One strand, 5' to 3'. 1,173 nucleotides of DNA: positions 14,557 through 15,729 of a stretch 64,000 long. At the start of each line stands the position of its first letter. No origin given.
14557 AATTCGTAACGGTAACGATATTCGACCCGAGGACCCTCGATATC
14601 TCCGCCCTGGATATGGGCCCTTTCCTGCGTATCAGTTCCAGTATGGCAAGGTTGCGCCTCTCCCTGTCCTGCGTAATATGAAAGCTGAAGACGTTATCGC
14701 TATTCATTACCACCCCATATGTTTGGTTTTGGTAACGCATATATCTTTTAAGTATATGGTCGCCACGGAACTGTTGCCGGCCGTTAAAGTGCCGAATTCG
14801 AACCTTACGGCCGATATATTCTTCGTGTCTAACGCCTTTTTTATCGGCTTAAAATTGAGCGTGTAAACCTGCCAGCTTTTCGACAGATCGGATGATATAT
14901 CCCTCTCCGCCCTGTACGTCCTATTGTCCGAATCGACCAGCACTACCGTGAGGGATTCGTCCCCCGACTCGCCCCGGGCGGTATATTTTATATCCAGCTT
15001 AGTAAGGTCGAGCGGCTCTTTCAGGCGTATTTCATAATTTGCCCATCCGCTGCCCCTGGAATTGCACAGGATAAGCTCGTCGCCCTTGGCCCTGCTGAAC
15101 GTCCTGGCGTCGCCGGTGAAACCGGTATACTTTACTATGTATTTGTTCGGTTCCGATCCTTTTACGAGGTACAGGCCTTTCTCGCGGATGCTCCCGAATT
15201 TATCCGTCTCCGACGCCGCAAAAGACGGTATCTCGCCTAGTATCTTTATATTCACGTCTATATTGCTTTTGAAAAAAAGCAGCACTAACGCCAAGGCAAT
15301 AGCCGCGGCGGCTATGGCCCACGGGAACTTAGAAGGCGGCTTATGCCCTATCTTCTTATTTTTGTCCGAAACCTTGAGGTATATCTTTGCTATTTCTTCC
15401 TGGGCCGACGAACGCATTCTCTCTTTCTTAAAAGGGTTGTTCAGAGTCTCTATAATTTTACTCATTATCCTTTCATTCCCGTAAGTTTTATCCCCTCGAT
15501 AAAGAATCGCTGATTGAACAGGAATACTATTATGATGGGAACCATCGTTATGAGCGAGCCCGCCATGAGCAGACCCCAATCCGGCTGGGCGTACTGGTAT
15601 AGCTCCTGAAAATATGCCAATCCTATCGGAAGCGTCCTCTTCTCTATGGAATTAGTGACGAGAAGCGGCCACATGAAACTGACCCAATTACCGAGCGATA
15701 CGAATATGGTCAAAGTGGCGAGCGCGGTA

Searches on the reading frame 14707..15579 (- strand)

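Call 7: search_protein_families(library=pfam, proteins=[window:14707-15579:-], max_evalue=0.001)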
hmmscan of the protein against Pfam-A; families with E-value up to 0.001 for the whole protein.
window:14707-15579:- (290 aa): 0 families

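Call 37: search_protein_families(library=pfam, proteins=[window:14707-15579:-], max_evalue=0.1)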
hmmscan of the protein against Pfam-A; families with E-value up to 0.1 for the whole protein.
window:14707-15579:- (290 aa): 1 family
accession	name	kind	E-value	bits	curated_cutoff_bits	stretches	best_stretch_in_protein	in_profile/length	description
PF21582.3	CBM30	-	0.047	14.1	27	1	197-283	78-169/170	Carbohydrate binding domain 30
